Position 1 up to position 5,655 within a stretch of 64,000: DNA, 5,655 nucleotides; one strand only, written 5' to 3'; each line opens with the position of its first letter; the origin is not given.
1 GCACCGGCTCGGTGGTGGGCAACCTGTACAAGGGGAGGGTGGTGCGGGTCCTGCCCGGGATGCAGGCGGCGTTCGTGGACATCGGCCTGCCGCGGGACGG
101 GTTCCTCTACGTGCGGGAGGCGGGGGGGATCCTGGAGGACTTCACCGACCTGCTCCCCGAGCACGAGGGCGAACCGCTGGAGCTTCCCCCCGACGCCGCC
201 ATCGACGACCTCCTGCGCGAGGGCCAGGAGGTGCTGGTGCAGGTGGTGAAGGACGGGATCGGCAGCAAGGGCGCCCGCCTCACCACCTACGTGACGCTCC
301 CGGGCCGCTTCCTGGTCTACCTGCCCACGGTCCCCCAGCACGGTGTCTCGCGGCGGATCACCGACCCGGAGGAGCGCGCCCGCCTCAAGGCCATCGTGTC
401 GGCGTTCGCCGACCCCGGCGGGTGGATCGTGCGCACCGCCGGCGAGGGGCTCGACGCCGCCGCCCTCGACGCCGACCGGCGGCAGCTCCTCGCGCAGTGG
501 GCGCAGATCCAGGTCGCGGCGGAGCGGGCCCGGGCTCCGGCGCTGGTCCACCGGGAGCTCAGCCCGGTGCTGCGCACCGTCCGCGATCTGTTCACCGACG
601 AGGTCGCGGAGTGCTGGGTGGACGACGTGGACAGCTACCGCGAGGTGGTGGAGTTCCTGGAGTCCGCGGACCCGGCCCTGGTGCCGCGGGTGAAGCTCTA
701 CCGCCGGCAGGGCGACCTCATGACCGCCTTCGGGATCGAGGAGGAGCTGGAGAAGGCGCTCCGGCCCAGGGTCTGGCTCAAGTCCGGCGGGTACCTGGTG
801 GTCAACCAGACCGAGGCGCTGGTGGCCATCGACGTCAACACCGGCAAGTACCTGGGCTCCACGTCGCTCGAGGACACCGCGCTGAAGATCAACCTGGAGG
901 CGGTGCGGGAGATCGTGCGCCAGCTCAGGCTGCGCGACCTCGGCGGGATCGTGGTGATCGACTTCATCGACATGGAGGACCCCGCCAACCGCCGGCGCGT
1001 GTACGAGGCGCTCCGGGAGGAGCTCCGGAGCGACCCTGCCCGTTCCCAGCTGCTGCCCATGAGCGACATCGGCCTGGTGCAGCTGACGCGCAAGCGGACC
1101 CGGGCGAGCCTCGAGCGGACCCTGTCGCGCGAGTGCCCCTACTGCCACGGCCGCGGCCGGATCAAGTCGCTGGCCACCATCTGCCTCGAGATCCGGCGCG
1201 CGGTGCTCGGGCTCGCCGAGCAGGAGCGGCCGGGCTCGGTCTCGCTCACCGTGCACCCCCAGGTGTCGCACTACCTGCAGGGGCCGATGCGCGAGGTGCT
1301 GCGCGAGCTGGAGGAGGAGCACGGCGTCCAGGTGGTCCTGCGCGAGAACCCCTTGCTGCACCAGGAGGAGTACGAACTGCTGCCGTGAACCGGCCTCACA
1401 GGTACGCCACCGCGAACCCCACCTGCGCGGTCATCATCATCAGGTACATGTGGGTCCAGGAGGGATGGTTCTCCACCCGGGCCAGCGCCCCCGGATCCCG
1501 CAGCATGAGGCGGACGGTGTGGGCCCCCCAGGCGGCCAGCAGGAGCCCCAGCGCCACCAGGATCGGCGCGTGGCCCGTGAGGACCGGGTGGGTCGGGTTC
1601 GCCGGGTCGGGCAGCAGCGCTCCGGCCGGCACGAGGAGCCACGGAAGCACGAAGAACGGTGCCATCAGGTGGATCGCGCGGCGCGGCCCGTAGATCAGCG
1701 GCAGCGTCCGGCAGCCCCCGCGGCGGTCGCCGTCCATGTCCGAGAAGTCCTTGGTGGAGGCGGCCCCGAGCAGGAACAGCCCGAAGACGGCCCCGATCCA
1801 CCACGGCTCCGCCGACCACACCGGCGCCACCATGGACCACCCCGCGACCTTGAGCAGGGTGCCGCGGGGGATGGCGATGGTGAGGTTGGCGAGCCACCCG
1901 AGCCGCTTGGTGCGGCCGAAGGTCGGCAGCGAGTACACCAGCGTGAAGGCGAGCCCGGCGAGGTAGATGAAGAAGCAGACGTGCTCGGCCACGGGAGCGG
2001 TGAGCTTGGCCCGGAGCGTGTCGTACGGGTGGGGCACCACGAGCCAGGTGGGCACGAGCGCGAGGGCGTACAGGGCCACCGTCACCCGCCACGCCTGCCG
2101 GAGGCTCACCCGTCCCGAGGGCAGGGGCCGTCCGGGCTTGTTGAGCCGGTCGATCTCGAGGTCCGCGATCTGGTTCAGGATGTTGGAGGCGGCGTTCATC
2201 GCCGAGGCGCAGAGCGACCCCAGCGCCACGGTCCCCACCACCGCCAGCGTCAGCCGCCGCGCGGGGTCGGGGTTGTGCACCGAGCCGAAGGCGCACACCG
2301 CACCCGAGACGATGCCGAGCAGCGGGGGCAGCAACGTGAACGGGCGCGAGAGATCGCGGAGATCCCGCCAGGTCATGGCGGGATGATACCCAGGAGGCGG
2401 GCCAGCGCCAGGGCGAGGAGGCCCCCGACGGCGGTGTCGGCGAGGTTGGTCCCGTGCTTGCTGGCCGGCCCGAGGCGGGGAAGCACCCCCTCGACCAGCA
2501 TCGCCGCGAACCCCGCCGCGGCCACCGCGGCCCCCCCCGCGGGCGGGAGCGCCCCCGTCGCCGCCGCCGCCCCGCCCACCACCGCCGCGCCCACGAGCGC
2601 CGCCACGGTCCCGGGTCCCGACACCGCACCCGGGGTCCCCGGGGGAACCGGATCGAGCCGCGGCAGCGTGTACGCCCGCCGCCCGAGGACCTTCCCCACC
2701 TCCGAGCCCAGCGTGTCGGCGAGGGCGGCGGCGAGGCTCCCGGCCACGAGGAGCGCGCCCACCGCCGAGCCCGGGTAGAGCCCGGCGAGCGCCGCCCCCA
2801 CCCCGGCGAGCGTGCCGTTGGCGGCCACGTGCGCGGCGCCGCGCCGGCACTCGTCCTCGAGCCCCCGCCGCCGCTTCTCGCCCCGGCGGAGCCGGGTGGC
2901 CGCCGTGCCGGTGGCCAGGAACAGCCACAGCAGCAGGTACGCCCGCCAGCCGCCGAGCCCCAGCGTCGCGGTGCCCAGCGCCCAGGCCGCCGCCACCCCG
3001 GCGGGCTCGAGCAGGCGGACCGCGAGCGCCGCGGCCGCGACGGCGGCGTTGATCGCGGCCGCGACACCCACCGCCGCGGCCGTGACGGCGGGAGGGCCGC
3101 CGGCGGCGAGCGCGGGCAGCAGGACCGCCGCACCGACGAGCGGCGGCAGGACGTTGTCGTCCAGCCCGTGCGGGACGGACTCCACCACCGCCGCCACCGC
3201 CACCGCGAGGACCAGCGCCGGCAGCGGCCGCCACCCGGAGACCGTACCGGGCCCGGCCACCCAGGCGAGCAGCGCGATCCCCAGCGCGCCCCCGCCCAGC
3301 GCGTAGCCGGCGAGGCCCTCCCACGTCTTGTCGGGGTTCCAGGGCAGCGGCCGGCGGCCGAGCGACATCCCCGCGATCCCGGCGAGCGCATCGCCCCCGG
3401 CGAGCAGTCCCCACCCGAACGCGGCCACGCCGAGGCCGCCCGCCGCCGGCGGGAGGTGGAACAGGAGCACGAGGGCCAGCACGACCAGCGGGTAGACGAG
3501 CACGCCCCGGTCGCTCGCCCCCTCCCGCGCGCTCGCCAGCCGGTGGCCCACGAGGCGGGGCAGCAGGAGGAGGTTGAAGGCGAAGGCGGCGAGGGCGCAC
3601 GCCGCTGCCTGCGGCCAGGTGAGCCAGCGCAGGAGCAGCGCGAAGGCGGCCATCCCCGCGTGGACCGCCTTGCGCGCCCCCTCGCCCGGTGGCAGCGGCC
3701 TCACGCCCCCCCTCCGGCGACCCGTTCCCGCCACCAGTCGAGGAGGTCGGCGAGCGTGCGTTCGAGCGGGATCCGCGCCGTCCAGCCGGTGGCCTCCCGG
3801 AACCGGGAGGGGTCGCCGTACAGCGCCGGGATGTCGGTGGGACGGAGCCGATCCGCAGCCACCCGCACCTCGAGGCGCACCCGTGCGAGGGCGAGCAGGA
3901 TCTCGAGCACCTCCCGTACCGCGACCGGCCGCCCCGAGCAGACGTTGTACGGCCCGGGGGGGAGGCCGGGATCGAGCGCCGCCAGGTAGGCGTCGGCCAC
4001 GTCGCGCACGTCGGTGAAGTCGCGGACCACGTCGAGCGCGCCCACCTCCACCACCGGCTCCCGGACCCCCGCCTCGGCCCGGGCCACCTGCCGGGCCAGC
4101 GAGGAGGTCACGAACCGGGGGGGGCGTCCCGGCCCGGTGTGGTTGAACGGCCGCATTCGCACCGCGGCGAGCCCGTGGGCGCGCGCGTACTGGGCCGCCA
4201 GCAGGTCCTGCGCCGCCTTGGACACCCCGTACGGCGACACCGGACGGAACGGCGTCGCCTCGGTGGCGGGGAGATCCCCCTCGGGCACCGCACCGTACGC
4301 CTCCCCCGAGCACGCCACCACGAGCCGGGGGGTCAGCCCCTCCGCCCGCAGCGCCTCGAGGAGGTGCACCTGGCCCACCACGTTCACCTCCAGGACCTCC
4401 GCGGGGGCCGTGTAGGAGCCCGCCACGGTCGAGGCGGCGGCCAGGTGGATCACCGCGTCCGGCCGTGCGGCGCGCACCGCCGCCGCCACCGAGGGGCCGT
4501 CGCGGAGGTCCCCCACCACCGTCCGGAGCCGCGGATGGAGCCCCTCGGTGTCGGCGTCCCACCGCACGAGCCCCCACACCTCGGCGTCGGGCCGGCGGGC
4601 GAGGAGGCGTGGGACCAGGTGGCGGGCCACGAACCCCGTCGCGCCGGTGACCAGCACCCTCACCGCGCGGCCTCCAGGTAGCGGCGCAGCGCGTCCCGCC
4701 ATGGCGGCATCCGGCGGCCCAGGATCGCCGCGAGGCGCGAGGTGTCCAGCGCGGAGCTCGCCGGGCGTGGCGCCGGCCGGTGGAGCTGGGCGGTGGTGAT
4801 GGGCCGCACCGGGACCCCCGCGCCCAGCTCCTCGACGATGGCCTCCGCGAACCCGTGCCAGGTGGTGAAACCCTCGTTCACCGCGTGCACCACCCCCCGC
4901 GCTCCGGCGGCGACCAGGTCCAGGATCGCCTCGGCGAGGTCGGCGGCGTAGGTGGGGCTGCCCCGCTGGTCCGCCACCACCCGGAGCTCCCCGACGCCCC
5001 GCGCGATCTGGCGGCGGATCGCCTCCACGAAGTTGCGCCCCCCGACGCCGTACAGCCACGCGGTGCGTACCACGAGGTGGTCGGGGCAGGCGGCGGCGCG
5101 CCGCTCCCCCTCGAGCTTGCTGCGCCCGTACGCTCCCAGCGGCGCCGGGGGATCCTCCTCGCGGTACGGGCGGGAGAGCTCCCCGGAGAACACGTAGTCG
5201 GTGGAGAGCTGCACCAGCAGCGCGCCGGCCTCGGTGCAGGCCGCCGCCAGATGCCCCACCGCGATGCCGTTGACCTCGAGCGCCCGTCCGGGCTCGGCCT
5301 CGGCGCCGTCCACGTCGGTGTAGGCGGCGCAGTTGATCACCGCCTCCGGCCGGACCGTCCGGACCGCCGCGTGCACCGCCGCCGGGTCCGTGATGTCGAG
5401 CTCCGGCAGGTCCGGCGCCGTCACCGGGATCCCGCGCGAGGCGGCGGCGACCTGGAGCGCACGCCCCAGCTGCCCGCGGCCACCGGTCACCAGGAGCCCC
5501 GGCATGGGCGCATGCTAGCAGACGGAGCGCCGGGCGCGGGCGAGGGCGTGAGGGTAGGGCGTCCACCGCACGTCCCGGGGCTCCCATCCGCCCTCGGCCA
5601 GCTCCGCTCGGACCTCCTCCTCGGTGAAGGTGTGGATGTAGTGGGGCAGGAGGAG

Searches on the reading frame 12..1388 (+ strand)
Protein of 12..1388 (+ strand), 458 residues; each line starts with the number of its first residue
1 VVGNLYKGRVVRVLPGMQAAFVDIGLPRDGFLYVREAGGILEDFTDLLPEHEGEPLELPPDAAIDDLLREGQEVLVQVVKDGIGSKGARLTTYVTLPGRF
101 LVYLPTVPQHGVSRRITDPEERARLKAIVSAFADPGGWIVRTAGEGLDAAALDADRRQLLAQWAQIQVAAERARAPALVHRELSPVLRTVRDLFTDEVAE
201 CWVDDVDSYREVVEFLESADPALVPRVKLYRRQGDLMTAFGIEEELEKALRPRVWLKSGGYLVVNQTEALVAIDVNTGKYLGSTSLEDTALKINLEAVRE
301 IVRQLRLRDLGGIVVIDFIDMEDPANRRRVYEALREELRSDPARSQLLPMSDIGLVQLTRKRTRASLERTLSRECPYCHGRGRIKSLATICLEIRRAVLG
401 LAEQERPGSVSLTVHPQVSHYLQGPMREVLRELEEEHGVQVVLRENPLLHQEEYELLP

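Call 74: search_protein_families(library=pfam, proteins=[window:12-1388:+], max_evalue=0.00001)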
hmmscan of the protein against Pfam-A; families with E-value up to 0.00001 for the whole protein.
window:12-1388:+ (458 aa): 2 families
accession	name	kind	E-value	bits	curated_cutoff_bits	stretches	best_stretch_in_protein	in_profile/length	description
PF10150.14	RNase_E_G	-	1.7e-97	326.6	25.5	1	95-363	1-270/270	Ribonuclease E/G family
PF20833.2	RNase_E_G_Thio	-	1.9e-13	50.8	26.8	1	375-456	2-83/86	RNase E/G, Thioredoxin-like domain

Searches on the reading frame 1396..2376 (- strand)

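Call 74: search_protein_families(library=pfam, proteins=[window:1396-2376:-], max_evalue=0.00001)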
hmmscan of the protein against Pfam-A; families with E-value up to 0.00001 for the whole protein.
window:1396-2376:- (326 aa): 1 family
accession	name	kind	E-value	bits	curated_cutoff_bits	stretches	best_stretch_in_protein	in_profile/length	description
PF01040.23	UbiA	-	1.2e-33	116.9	34.2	1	23-289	6-231/250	UbiA prenyltransferase family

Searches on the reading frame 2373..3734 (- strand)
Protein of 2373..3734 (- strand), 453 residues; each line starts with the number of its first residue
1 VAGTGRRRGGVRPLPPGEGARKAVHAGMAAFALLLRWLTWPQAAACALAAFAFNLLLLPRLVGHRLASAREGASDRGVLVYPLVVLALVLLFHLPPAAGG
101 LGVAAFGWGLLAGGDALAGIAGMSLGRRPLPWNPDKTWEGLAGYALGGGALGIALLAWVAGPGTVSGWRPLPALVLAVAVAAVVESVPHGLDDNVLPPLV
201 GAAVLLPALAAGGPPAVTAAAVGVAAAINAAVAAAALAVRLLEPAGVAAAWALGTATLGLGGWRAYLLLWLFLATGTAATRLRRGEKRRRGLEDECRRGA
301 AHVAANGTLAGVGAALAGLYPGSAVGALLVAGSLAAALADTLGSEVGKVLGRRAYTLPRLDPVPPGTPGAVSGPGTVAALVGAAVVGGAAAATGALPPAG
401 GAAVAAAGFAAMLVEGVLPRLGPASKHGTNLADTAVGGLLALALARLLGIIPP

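Call 74: search_protein_families(library=pfam, proteins=[window:2373-3734:-], max_evalue=0.00001)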
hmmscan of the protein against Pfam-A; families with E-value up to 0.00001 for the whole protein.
window:2373-3734:- (453 aa): 1 family
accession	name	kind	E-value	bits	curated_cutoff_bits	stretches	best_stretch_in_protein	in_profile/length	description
PF01940.21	DUF92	-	4.8e-36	124.8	27.5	1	228-418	2-204/251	Integral membrane protein DUF92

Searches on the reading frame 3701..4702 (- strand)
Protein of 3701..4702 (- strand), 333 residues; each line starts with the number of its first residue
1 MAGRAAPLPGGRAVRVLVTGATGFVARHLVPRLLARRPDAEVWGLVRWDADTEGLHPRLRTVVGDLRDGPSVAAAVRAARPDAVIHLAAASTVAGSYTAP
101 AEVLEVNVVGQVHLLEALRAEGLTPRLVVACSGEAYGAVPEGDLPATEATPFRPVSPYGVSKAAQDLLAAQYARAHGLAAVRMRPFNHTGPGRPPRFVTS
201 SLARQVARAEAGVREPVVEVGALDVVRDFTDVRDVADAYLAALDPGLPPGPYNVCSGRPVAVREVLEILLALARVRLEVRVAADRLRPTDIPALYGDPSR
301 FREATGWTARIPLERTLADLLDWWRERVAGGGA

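Call 74: search_protein_families(library=pfam, proteins=[window:3701-4702:-], max_evalue=0.00001)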
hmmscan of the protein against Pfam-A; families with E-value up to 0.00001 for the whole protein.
window:3701-4702:- (333 aa): 7 families
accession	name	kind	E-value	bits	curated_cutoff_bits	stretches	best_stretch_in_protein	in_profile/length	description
PF16363.11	GDP_Man_Dehyd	-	7.5e-65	220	27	1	17-318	1-330/332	GDP-mannose 4,6 dehydratase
PF01370.27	Epimerase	-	1.8e-57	195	20.9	1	16-255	1-240/240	NAD dependent epimerase/dehydratase family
PF13460.12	NAD_binding_10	-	6.9e-12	46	27.2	1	20-187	1-145/184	NAD(P)H-binding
PF01073.25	3Beta_HSD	-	1.4e-11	44.4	22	1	17-242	1-228/280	3-beta hydroxysteroid dehydrogenase/isomerase family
PF07993.18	NAD_binding_4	-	6.2e-10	39.1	20.1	0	18-54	1-38/258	Male sterility protein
PF02719.21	Polysacc_synt_2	-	9.8e-09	35.2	20.2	1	16-123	1-120/293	Polysaccharide biosynthesis protein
PF04321.23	RmlD_sub_bind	-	1.8e-08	34.3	27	1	15-165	2-132/287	RmlD substrate binding domain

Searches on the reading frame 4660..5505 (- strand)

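Call 74: search_protein_families(library=pfam, proteins=[window:4660-5505:-], max_evalue=0.00001)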
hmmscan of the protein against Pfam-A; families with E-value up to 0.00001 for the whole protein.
window:4660-5505:- (281 aa): 3 families
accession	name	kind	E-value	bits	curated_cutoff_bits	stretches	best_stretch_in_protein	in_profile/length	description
PF04321.23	RmlD_sub_bind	-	1.4e-95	320.1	27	1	4-279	3-284/287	RmlD substrate binding domain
PF01370.27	Epimerase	-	9e-26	91.2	20.9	1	5-204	2-231/240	NAD dependent epimerase/dehydratase family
PF16363.11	GDP_Man_Dehyd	-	1.2e-13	51.7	27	1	34-137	57-164/332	GDP-mannose 4,6 dehydratase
